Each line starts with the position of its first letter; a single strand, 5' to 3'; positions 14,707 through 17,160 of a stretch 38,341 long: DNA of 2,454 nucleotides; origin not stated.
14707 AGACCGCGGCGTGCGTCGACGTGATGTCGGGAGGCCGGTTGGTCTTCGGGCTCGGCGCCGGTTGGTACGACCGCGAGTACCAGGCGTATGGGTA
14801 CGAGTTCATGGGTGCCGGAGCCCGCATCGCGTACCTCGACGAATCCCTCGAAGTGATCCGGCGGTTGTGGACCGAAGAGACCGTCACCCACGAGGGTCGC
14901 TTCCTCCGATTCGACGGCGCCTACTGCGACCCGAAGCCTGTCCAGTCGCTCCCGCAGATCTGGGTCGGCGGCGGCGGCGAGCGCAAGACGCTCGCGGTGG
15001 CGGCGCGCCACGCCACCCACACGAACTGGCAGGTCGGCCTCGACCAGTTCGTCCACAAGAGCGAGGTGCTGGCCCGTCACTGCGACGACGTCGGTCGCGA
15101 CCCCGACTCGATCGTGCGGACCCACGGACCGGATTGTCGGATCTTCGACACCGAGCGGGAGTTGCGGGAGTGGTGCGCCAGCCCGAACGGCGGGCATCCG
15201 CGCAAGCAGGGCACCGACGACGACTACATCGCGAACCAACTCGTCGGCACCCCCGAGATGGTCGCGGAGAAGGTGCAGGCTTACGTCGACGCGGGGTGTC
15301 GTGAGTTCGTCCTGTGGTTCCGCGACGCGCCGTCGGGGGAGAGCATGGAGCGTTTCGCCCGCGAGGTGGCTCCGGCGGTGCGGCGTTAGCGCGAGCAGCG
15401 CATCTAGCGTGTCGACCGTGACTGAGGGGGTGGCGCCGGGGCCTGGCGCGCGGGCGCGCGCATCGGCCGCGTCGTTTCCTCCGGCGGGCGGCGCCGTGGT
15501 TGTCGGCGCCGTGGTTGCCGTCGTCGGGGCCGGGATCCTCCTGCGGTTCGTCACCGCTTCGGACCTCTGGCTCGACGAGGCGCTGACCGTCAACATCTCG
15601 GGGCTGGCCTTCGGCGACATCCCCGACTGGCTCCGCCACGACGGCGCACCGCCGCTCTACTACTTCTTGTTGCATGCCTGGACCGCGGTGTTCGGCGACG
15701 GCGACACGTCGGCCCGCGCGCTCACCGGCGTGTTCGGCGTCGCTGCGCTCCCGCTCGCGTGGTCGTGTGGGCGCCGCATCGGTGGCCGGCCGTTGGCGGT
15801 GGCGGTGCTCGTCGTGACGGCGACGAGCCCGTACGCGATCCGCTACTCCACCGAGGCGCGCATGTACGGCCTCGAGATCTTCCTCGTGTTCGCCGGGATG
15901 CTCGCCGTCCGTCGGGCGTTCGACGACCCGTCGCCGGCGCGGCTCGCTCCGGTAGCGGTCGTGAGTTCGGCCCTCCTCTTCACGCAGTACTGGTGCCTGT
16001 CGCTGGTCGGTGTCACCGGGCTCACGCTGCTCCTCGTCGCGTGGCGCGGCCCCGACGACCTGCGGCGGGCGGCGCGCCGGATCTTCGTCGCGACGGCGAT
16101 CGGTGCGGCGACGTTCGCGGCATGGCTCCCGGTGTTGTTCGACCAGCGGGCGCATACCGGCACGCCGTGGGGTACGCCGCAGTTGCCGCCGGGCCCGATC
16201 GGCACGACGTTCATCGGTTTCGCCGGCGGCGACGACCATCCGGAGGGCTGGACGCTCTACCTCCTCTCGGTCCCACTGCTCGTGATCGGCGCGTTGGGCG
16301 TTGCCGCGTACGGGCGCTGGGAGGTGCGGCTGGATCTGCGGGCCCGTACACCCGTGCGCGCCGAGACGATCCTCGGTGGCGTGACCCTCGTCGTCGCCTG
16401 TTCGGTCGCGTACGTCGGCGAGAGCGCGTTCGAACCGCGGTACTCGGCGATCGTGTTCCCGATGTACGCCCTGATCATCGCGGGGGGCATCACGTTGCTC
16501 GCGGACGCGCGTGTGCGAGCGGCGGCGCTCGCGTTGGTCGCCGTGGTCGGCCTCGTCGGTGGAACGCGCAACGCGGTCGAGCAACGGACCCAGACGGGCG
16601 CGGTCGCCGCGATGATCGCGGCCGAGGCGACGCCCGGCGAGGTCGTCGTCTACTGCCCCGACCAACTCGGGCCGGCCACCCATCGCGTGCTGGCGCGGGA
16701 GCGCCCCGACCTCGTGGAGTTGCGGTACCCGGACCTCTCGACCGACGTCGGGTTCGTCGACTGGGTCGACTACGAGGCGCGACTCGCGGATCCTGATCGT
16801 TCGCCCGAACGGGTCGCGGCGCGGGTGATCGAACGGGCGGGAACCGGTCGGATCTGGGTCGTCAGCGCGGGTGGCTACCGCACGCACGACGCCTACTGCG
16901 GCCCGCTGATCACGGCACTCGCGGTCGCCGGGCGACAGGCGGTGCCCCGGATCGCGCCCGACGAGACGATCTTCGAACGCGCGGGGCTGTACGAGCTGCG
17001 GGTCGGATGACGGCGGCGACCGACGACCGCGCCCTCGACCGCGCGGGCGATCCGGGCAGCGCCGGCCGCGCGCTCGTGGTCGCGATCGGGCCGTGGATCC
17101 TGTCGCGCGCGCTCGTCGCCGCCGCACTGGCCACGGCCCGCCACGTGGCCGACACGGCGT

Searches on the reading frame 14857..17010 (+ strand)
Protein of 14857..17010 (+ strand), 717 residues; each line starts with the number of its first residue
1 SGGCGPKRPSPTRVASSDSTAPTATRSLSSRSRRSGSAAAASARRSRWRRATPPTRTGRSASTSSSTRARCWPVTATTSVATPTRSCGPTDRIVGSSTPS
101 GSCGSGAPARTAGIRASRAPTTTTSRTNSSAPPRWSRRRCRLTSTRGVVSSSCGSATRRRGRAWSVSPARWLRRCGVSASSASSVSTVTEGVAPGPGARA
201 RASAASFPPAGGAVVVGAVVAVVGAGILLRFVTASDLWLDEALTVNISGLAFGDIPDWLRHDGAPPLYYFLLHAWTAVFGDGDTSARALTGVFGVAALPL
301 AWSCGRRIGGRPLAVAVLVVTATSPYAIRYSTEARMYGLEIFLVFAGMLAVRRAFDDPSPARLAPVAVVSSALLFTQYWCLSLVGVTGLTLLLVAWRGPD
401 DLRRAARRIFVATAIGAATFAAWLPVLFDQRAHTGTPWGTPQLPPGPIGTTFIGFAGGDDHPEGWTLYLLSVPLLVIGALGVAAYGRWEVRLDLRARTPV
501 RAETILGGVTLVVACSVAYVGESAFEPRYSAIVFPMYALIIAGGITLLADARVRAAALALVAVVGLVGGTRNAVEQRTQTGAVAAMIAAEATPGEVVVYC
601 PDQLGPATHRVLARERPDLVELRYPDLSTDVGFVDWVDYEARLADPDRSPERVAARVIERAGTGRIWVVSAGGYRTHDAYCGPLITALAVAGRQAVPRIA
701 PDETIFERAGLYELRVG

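Call 10: search_protein_families(library=pfam, proteins=[window:14857-17010:+], max_evalue=0.01)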
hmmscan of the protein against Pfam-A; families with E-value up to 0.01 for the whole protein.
window:14857-17010:+ (717 aa): 1 family
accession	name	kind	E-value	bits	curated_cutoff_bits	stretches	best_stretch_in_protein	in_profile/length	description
PF13231.12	PMT_2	-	5.7e-05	23.8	26.1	1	265-396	3-133/160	Dolichyl-phosphate-mannose-protein mannosyltransferase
